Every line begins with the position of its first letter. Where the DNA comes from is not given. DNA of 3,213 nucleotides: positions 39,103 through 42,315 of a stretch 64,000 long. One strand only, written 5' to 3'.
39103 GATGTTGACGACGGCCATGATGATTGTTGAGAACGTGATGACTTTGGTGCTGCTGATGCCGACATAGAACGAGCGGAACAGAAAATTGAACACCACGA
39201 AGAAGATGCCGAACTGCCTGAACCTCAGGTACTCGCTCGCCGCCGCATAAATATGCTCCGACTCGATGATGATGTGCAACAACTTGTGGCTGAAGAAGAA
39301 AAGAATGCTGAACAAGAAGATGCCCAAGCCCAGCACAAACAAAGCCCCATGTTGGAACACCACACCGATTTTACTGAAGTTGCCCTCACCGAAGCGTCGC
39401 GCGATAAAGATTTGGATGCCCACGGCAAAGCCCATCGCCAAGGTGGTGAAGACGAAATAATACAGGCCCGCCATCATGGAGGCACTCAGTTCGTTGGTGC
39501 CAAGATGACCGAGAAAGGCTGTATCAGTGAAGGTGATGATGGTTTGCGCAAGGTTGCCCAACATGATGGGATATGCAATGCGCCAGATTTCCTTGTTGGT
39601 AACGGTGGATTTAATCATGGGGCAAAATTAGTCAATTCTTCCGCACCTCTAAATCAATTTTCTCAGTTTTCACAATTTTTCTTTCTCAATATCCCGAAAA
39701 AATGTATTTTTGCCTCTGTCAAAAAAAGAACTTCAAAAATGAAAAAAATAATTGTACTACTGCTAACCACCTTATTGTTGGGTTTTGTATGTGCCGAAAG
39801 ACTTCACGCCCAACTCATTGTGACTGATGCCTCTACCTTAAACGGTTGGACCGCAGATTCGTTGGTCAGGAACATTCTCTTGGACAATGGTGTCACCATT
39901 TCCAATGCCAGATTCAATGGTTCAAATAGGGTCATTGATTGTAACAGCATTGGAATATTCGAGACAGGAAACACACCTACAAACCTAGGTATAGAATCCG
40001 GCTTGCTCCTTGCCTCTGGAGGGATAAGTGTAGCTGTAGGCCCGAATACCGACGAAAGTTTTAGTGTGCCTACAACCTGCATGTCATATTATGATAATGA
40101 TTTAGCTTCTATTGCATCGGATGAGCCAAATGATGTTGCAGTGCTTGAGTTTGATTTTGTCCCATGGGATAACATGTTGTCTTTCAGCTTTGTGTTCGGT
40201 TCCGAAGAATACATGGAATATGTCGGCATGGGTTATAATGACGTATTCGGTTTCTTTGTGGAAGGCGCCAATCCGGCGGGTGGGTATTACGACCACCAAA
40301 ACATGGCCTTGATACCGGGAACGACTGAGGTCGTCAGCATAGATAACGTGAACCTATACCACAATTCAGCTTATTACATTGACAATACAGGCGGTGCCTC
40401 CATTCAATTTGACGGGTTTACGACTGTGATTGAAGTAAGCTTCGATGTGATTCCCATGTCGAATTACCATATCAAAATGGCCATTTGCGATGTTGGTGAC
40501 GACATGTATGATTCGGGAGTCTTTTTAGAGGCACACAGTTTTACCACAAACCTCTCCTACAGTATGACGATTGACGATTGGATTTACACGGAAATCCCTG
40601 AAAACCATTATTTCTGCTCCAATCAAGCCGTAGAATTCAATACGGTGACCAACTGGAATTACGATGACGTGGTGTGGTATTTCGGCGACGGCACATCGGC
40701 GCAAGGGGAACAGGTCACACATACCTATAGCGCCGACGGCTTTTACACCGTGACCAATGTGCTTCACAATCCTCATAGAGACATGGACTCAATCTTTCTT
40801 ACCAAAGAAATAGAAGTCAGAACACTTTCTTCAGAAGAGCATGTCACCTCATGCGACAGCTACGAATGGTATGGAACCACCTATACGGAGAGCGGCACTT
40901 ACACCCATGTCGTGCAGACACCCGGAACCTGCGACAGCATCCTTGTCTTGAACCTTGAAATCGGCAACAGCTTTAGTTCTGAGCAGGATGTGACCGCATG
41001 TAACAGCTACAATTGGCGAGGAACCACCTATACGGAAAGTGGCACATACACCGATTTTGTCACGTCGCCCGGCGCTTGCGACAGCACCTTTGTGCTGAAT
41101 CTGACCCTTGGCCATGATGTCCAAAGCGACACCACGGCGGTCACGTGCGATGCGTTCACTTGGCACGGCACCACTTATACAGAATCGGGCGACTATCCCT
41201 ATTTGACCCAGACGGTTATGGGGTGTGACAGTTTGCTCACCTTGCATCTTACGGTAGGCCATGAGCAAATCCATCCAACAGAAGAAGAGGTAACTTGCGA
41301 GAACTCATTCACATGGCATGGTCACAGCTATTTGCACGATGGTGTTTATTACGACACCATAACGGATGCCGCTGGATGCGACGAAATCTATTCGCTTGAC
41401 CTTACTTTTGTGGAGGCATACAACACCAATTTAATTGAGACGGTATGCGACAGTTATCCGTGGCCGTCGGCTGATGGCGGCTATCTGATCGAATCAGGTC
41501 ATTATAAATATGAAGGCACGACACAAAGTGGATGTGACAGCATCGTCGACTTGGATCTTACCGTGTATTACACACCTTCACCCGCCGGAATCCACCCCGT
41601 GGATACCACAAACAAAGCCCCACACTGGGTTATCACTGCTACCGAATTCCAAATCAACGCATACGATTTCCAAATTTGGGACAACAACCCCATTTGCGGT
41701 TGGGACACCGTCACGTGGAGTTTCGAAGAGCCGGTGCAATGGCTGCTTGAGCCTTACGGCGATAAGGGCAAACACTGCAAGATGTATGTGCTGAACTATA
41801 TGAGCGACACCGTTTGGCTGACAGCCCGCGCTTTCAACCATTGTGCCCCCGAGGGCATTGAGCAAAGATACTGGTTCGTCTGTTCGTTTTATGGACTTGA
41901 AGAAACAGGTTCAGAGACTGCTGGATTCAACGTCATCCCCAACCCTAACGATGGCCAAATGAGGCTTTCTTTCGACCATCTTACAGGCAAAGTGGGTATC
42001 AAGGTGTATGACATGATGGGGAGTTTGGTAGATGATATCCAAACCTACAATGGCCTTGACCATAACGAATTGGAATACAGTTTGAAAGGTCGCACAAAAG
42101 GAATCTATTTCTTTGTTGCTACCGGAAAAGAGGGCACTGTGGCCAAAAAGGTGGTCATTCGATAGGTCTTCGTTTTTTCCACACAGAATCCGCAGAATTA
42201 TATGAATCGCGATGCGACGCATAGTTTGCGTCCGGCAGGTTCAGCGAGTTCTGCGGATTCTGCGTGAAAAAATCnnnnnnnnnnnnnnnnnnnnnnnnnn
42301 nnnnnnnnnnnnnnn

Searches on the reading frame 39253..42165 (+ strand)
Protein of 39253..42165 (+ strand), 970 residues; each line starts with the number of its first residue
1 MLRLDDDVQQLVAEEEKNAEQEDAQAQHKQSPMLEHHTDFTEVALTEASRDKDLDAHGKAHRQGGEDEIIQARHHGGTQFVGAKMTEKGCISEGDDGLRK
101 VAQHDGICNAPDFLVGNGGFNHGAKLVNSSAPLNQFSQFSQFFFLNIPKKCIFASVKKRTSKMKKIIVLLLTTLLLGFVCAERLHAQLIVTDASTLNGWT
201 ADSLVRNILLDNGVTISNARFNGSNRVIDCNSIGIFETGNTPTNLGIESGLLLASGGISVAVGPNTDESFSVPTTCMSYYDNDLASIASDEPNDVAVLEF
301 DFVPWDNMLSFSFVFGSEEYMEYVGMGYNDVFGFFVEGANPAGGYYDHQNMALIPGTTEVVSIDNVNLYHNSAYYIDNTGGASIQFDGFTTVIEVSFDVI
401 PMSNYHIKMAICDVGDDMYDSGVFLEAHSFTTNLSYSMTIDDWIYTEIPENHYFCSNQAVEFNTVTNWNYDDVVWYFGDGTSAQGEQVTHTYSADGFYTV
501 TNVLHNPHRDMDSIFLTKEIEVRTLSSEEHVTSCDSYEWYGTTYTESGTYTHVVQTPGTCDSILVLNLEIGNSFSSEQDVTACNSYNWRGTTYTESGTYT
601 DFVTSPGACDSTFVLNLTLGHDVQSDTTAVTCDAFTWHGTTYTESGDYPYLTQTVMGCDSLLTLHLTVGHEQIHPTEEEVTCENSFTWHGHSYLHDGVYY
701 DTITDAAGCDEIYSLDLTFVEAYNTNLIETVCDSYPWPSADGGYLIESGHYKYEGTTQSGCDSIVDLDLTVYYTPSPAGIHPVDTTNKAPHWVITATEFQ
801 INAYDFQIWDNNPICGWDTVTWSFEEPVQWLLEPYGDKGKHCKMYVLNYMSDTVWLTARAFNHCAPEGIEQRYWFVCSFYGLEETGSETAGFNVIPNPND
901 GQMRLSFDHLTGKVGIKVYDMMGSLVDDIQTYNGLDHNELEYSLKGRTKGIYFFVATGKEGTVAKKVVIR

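Call 76: search_protein_families(library=pfam, proteins=[window:39253-42165:+], max_evalue=0.00001)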
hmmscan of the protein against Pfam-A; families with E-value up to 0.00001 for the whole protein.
window:39253-42165:+ (970 aa): 3 families
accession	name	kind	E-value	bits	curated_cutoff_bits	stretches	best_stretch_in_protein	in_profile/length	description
PF18962.6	Por_Secre_tail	-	4.9e-09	36.8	27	1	895-969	2-75/75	Secretion system C-terminal sorting domain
PF18911.6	PKD_4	-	9.7e-08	32.4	27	1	455-501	15-65/85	PKD domain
PF00801.26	PKD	-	3.4e-07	30.6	23.5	1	452-507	9-68/80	PKD domain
